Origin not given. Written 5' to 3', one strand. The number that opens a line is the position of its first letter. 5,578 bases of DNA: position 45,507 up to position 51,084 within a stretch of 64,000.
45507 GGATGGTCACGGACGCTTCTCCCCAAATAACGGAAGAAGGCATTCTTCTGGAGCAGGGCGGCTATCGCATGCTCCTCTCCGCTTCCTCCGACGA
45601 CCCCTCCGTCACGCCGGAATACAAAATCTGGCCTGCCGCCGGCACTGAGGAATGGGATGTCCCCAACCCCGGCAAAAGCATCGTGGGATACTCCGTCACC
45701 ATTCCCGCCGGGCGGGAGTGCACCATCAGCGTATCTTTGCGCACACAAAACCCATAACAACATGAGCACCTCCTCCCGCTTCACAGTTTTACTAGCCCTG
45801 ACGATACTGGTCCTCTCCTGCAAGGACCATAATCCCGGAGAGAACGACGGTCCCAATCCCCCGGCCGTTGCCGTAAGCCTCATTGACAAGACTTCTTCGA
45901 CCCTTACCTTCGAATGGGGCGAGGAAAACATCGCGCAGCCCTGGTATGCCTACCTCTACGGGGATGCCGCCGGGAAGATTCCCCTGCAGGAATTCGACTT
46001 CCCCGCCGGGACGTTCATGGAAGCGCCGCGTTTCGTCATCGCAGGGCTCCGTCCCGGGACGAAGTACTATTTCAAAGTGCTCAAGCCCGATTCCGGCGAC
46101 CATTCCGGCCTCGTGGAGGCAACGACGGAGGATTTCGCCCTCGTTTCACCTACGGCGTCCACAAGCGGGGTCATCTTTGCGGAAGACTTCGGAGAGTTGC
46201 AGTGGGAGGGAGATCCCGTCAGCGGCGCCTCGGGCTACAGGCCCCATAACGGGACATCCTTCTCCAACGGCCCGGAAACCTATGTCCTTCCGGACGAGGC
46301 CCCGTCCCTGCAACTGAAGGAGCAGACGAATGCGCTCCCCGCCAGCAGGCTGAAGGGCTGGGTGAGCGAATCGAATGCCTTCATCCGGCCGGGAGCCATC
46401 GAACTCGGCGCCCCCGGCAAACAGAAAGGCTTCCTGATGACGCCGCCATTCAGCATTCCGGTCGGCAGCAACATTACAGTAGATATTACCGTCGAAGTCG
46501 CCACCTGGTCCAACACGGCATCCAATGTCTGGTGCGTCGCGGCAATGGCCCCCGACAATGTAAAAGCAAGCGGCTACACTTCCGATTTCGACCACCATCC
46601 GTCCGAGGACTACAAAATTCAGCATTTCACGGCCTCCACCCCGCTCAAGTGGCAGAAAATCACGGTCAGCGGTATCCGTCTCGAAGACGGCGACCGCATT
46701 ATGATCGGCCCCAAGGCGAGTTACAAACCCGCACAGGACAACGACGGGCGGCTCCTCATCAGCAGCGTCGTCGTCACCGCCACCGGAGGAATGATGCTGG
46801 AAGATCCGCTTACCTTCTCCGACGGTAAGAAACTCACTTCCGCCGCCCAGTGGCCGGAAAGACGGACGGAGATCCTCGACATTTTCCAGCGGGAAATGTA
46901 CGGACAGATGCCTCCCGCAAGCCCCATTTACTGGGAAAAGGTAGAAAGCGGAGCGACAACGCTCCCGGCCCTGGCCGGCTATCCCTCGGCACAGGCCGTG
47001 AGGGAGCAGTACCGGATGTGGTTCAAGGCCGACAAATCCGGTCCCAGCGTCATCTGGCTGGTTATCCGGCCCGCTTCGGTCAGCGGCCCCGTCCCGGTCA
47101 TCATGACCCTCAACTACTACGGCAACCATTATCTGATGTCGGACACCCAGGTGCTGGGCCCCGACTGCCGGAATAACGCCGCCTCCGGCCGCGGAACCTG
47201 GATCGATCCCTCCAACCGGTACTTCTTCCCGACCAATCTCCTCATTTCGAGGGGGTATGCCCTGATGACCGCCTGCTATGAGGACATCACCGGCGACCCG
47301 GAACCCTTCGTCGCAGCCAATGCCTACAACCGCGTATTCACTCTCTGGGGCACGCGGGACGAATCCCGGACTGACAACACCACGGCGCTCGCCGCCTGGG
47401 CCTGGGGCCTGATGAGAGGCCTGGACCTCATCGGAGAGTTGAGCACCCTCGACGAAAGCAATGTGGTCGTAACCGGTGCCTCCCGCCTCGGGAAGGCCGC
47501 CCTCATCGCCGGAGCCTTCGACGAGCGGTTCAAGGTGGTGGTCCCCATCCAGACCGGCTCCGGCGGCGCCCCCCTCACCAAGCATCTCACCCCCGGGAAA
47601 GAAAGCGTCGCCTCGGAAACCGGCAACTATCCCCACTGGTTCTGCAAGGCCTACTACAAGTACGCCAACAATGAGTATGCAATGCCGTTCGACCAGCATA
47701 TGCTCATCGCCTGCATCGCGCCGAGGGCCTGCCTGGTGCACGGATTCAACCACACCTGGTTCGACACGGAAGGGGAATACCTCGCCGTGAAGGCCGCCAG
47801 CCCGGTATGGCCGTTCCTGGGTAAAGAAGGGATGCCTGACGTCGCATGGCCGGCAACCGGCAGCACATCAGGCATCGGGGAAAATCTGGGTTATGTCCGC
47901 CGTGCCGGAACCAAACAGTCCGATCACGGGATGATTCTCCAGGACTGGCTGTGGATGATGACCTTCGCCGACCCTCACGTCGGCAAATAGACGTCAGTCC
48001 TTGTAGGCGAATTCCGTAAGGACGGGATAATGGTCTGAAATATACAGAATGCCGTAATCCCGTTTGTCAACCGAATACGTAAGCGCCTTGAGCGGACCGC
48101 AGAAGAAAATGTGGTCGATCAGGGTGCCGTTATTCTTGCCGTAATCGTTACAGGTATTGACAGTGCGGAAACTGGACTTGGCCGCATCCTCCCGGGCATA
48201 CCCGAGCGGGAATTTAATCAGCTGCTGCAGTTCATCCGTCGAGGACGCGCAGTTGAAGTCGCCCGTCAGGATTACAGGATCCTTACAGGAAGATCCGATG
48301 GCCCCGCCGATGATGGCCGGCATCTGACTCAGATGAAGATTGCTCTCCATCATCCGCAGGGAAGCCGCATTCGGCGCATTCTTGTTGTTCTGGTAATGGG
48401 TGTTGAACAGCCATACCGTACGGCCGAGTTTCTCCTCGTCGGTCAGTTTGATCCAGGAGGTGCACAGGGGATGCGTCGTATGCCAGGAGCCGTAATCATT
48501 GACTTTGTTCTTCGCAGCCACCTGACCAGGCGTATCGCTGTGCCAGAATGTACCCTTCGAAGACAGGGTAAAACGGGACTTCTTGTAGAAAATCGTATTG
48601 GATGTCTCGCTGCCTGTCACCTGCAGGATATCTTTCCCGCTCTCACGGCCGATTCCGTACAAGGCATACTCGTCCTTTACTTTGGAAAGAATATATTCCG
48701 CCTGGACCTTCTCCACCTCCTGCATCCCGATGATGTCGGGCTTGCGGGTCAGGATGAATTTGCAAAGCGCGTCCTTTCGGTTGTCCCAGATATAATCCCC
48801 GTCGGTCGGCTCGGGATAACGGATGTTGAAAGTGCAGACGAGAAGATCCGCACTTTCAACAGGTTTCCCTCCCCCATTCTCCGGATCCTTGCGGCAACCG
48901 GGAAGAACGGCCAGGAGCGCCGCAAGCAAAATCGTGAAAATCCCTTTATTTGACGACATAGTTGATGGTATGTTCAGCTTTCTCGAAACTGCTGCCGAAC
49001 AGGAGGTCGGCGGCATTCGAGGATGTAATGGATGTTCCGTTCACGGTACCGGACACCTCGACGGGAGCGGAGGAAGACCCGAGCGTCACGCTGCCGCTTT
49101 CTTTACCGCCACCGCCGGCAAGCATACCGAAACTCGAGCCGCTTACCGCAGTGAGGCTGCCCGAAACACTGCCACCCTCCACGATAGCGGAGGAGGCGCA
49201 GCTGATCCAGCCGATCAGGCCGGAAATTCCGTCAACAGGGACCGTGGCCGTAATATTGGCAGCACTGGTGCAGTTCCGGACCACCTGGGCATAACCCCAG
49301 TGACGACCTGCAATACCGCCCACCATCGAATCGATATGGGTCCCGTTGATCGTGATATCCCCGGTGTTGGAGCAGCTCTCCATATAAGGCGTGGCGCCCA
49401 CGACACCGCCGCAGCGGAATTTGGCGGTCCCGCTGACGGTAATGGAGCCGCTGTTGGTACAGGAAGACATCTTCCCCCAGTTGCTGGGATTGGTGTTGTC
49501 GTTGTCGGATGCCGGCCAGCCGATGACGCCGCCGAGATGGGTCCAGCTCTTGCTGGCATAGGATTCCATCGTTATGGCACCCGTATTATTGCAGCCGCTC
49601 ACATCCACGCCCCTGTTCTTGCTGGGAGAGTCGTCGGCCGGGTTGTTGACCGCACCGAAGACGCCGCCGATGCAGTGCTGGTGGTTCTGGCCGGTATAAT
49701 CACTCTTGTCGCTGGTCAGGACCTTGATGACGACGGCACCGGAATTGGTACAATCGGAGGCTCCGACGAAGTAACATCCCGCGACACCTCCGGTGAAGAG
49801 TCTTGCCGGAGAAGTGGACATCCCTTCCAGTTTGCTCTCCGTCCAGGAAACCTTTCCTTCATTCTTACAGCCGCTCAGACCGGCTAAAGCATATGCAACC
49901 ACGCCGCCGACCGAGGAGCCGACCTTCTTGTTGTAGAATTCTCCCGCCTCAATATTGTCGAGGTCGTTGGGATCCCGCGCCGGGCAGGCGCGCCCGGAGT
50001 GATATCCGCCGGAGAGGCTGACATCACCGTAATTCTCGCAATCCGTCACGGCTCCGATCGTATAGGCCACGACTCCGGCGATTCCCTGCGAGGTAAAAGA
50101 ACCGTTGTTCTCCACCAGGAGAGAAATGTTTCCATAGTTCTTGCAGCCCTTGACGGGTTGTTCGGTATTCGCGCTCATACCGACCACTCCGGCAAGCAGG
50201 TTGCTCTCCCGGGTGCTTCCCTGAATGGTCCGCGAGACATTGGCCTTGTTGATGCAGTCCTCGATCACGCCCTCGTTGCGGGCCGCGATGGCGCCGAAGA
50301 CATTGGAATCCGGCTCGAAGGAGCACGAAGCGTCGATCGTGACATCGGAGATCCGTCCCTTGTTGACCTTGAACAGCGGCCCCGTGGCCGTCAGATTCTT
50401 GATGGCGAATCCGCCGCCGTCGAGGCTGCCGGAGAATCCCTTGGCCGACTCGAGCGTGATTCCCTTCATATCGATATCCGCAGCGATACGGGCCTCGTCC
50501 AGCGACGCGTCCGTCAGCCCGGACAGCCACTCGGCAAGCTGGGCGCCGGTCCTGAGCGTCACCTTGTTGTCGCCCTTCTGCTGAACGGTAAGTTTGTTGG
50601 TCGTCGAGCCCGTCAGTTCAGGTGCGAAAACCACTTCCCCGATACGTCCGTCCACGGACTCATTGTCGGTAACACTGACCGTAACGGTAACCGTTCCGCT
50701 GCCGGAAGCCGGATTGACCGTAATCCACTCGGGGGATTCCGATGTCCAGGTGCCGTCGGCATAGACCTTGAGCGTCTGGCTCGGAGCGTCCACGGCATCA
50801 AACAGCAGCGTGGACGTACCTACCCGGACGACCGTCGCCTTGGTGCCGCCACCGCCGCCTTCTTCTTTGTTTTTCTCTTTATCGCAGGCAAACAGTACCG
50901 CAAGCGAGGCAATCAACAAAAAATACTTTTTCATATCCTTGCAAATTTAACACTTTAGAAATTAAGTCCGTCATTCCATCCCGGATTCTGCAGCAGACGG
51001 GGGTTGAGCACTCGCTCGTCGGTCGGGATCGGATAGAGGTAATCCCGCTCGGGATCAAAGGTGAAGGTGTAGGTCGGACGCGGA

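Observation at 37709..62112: A 14-18 bp palindrome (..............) found five times, only in promoter regions of the accessory block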

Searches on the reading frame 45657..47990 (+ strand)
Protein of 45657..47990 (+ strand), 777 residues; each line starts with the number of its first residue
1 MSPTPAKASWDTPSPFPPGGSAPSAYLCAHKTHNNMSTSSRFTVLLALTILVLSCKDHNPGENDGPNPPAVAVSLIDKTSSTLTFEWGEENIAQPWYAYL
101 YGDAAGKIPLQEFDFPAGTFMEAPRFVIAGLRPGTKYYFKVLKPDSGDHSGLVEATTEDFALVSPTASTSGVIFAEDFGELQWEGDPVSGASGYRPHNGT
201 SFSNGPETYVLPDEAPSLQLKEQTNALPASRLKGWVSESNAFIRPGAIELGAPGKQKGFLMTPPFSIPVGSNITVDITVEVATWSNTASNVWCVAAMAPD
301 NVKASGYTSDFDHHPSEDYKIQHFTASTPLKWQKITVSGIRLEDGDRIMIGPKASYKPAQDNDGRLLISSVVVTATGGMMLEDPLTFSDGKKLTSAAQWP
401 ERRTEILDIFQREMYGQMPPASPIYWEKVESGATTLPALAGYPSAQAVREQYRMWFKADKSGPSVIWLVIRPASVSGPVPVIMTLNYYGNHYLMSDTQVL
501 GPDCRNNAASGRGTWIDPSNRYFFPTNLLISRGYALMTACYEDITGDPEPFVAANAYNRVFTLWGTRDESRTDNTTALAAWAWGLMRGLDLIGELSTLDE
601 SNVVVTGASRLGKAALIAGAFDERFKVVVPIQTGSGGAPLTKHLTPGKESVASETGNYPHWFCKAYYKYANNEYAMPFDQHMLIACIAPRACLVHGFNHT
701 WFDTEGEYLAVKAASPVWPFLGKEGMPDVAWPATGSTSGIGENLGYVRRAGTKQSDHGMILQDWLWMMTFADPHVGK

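Call 7: search_protein_families(library=pfam, proteins=[window:45657-47990:+])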
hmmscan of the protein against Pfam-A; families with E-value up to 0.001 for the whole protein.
window:45657-47990:+ (777 aa): 1 family
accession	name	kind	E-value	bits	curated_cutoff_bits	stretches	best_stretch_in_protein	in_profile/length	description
PF22244.2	GCE_fung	-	1.7e-33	116.8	27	1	572-722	74-231/231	Glucuronyl esterase, fungi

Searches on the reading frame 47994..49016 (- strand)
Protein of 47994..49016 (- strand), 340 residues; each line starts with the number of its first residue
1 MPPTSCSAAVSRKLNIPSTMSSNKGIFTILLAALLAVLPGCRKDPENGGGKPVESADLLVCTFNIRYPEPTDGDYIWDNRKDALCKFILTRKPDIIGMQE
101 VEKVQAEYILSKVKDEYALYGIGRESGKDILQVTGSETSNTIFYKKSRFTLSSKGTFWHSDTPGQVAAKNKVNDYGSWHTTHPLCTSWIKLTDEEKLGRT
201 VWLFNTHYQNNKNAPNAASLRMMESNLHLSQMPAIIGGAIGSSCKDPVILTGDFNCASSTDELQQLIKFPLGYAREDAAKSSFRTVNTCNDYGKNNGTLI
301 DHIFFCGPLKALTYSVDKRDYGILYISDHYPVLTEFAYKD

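Call 7: search_protein_families(library=pfam, proteins=[window:47994-49016:-])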
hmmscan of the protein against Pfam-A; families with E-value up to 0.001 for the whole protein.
window:47994-49016:- (340 aa): 1 family
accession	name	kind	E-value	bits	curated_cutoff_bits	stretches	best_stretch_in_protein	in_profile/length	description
PF03372.29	Exo_endo_phos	-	1.2e-13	51.7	24.5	1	62-329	2-225/225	Endonuclease/Exonuclease/phosphatase family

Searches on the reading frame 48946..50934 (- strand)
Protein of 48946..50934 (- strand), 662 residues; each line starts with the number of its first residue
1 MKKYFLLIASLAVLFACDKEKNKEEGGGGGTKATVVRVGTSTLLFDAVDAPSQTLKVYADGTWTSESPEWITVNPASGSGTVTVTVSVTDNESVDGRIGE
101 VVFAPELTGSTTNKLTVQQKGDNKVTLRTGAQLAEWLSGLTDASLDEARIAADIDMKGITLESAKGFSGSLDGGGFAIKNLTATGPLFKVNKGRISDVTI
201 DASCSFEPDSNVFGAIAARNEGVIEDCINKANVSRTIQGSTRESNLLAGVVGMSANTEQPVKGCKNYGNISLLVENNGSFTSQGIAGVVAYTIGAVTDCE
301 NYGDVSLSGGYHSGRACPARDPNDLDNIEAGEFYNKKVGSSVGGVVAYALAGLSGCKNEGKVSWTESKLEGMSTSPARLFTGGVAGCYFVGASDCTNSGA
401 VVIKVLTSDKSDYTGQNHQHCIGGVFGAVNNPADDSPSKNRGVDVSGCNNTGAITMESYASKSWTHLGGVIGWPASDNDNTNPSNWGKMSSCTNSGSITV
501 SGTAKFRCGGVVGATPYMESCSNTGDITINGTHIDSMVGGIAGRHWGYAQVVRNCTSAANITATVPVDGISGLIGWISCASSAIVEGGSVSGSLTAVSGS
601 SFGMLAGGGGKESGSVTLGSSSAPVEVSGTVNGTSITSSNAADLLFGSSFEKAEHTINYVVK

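Call 7: search_protein_families(library=pfam, proteins=[window:48946-50934:-])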
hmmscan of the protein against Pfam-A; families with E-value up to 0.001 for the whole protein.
window:48946-50934:- (662 aa): 1 family
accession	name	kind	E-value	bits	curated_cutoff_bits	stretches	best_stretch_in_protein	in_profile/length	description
PF13004.13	BACON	-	2.4e-09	37.5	25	1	63-120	3-61/61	Putative binding domain, N-terminal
